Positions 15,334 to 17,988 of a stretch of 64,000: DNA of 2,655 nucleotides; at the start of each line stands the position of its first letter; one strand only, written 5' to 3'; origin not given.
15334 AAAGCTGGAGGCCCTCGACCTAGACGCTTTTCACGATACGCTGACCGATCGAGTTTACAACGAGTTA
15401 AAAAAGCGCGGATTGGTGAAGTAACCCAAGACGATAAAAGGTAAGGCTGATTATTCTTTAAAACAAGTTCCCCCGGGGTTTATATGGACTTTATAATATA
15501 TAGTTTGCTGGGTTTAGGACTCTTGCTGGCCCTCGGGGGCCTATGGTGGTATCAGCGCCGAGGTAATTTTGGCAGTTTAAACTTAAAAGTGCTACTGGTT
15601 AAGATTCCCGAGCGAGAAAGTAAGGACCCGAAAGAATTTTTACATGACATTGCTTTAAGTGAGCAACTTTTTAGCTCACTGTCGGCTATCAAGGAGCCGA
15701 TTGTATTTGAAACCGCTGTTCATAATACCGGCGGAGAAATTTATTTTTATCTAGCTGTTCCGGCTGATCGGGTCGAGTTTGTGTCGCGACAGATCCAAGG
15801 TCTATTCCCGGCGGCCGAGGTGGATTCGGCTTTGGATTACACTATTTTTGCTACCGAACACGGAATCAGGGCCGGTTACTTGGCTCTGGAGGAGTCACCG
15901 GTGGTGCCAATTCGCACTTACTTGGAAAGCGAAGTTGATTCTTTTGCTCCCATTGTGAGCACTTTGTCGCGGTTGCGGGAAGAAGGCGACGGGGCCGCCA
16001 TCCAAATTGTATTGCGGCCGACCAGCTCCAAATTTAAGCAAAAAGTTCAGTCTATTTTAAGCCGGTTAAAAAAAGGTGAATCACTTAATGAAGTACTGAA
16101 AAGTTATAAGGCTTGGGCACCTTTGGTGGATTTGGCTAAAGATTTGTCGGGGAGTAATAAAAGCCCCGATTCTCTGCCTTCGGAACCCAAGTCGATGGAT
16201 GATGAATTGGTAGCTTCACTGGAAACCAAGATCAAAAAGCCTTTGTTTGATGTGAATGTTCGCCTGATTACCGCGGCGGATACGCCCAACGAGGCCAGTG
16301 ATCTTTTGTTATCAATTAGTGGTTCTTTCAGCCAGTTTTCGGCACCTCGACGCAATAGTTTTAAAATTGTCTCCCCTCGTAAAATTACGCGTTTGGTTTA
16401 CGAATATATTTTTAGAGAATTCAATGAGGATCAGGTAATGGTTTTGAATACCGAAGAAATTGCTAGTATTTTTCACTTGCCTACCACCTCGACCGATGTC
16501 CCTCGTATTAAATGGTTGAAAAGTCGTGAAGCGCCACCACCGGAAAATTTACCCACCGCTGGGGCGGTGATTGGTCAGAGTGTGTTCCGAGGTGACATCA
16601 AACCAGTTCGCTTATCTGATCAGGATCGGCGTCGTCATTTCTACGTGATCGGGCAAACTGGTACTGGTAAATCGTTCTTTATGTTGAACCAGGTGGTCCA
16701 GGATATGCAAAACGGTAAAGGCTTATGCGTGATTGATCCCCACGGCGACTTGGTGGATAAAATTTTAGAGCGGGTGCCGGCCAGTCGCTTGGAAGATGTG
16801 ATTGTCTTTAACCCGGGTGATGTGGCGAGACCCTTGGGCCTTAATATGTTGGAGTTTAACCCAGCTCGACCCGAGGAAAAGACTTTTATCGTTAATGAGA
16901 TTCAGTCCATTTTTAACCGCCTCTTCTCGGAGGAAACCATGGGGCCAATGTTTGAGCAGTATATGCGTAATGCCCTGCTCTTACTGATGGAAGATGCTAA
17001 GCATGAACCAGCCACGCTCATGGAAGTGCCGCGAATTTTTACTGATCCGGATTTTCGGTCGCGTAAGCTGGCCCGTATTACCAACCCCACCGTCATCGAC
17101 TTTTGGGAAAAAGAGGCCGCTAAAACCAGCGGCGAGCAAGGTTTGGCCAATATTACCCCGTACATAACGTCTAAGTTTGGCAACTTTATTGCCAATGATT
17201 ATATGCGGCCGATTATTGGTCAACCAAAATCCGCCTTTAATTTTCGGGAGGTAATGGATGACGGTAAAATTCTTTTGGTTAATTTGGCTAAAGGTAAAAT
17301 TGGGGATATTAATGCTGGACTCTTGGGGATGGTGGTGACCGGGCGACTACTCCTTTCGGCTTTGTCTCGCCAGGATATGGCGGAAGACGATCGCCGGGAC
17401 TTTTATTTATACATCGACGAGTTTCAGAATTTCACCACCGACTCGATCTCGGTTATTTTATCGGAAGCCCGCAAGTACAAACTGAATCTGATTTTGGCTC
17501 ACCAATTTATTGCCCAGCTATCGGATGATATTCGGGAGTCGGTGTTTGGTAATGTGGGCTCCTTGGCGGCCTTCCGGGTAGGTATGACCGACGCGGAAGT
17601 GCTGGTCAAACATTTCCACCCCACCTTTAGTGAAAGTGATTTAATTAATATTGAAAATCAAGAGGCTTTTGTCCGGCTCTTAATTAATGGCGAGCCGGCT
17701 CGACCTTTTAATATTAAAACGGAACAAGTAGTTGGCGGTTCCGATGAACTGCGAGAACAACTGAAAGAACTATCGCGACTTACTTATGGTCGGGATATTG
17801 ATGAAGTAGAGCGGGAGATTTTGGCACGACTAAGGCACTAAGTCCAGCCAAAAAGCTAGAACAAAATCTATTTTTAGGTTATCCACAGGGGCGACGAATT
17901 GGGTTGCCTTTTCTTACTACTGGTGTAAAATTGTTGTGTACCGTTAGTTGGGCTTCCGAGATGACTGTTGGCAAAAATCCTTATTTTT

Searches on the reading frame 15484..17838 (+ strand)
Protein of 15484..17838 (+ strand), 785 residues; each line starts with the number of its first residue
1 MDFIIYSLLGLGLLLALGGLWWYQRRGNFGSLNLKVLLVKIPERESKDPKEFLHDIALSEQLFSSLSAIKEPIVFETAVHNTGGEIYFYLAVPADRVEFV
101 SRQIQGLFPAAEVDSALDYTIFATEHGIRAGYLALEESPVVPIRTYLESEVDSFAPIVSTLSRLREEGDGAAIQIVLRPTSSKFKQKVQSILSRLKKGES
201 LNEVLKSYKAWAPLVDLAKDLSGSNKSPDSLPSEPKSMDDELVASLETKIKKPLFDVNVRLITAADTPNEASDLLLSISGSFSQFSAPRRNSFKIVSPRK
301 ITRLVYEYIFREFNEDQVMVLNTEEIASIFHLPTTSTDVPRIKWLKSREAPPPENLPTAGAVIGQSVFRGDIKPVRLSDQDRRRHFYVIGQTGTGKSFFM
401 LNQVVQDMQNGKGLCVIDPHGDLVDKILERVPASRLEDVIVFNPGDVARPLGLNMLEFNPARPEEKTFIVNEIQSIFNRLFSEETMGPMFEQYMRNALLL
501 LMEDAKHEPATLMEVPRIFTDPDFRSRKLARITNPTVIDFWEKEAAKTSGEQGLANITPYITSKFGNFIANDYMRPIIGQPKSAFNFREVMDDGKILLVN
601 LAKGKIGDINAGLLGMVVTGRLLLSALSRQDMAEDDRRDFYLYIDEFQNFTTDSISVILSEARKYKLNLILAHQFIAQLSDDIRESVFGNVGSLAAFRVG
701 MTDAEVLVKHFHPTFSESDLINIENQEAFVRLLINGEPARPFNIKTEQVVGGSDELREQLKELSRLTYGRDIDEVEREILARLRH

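Call 32: search_protein_families(library=pfam, proteins=[window:15484-17838:+], max_evalue=0.001)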
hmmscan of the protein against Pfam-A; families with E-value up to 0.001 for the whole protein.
window:15484-17838:+ (785 aa): 3 families
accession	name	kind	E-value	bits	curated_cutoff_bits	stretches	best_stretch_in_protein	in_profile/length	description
PF10412.15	TrwB_AAD_bind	-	9e-07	28.5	20.5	0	377-446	9-72/387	Type IV secretion-system coupling protein DNA-binding domain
PF01935.23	DUF87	-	1.8e-06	28.6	23.2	1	380-461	20-95/220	Helicase HerA, central domain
PF02534.20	T4SS-DNA_transf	-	2.9e-05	23.6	20.1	1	378-681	35-346/468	Type IV secretory system Conjugative DNA transfer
